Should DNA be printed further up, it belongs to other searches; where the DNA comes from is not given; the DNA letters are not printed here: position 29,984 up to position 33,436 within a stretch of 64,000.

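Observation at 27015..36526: Giant surface-protein locus: 671-aa anchored protein translationally coupled to a 2267-aa secreted protein with a Cys-rich core and a ~700-aa Gln-rich coiled-coil stalk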

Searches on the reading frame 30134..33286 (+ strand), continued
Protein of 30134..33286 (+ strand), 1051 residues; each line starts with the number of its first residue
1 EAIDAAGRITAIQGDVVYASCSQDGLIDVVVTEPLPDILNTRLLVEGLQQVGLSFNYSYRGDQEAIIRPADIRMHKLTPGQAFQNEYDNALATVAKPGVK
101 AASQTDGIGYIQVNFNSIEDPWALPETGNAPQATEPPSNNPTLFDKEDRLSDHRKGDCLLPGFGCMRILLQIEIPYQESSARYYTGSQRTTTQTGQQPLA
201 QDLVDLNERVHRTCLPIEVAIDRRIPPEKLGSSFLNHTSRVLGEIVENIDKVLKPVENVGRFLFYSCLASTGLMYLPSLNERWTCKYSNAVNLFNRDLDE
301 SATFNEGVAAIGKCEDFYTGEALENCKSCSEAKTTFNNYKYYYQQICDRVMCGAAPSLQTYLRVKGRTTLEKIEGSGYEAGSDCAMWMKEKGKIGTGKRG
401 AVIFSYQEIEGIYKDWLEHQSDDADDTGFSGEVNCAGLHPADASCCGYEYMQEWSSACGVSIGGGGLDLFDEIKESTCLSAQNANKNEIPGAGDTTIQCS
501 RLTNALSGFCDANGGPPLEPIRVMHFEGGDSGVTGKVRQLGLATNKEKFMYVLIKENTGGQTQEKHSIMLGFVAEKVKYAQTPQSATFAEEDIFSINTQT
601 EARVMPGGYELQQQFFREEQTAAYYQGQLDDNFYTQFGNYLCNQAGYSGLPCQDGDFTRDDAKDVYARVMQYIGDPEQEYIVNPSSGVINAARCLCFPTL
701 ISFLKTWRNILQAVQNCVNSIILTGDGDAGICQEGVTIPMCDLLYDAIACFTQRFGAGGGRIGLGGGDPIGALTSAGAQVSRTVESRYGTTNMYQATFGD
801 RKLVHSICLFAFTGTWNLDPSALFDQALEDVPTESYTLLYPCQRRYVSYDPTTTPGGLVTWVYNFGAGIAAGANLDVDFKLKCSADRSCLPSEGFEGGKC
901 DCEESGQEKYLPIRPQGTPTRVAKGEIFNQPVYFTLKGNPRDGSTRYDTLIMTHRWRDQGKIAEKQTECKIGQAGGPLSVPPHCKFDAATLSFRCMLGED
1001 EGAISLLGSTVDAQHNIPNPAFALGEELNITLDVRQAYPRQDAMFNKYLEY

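Call 80: find_related_loci(query=A7, collection=genome_contigs, flank=10000)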
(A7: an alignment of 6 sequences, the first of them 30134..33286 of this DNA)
Query A7 (1051 aa) in genome_contigs; peptide patterns used: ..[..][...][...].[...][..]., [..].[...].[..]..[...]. (x = any residue, [..] = any of these).
154 stretches matched a pattern; 19 encode a relative of the query (tblastn E <= 1e-3); 19 distinct loci.
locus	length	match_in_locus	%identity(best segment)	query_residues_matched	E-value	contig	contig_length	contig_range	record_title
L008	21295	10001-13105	47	1-1051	0e+0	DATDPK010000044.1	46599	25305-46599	MAG TPA_asm: Candidatus Nanoarchaeia archaeon isolate SMAG_U7919 k141_866636, whole genome shotgun sequence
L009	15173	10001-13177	43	1-1051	0e+0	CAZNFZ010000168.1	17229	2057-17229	MAG TPA_asm: uncultured Methanosarcinales archaeon isolate binchicken_co165_133 genome assembly, contig: k141_577319, wh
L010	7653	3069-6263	43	1-1051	0e+0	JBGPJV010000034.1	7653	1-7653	MAG: Candidatus Nanoarchaeia archaeon isolate OBJ_0618_7090110_300 k141_9388803_length_7653_cov_14.0000, whole genome sh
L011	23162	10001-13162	43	1-1051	0e+0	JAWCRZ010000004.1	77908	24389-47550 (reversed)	MAG: Candidatus Woesearchaeota archaeon isolate JZ-2_202007_bins_87 JZ-2_202007_bins_87_scaffold_4, whole genome shotgun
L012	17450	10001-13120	43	1-1051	0e+0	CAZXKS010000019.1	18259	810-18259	MAG TPA_asm: uncultured Methanosarcinales archaeon isolate SRP119689_co1_299 genome assembly, contig: NODE_4165_length_1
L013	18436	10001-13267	42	2-1051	0e+0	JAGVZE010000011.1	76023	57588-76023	Candidatus Woesearchaeota archaeon isolate RIFCSPLOWO2_12_FULL_46_25 rifcsplowo2_12_scaffold_197, whole genome shotgun s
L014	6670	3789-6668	44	1-975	0e+0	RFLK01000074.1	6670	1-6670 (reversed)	MAG: Candidatus Woesearchaeota archaeon isolate J152 k99_967617, whole genome shotgun sequence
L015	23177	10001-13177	43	1-1051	0e+0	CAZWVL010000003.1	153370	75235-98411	MAG TPA_asm: uncultured Methanosarcinales archaeon isolate SRP119689_co1_4 genome assembly, contig: NODE_68_length_15337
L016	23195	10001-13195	46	1-1051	0e+0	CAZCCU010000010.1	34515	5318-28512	MAG TPA_asm: uncultured Methanosarcinales archaeon isolate SRP119689_co1_339 genome assembly, contig: NODE_1536_length_3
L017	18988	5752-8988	45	1-1051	0e+0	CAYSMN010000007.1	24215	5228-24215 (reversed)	MAG TPA_asm: uncultured Methanosarcinales archaeon isolate SRP119689_co1_35 genome assembly, contig: NODE_2670_length_24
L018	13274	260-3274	36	2-1017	0e+0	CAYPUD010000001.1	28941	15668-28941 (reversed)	MAG TPA_asm: uncultured Methanosarcinales archaeon isolate binchicken_co256_398 genome assembly, contig: NODE_2668_lengt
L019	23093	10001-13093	36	1-1051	0e+0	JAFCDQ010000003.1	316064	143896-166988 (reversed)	Candidatus Woesearchaeota archaeon isolate Meg19_1012_Bin_77 Meg19_1012_Bin_77_scaffold_23, whole genome shotgun sequenc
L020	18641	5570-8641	36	1-1051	0e+0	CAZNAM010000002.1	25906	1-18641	MAG TPA_asm: uncultured Methanosarcinales archaeon isolate SRP178699_co2_104 genome assembly, contig: NODE_1081_length_2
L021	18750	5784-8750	30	36-1049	3e-154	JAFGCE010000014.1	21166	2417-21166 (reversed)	MAG: Candidatus Woesearchaeota archaeon isolate Zod_Metabat.1084 k87_2790660, whole genome shotgun sequence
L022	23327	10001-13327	47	1-1051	0e+0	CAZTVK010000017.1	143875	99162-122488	MAG TPA_asm: uncultured Methanosarcinales archaeon isolate binchicken_co165_273 genome assembly, contig: k141_347070, wh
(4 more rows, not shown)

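Call 100: search_solved_structures(query=A7, max_evalue=5)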
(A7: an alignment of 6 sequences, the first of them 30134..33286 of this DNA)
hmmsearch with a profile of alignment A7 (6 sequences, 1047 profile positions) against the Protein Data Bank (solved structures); distinct sequences matched with E-value up to 5: 0.

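Call 101: find_related_loci(query=A7, collection=viral_contigs, flank=5000)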
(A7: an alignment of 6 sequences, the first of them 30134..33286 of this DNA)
Query A7 (1051 aa) in viral_contigs; peptide patterns used: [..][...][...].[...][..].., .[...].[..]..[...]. (x = any residue, [..] = any of these).
105 stretches matched a pattern, but none encodes a relative of the query by tblastn (E <= 1e-3).
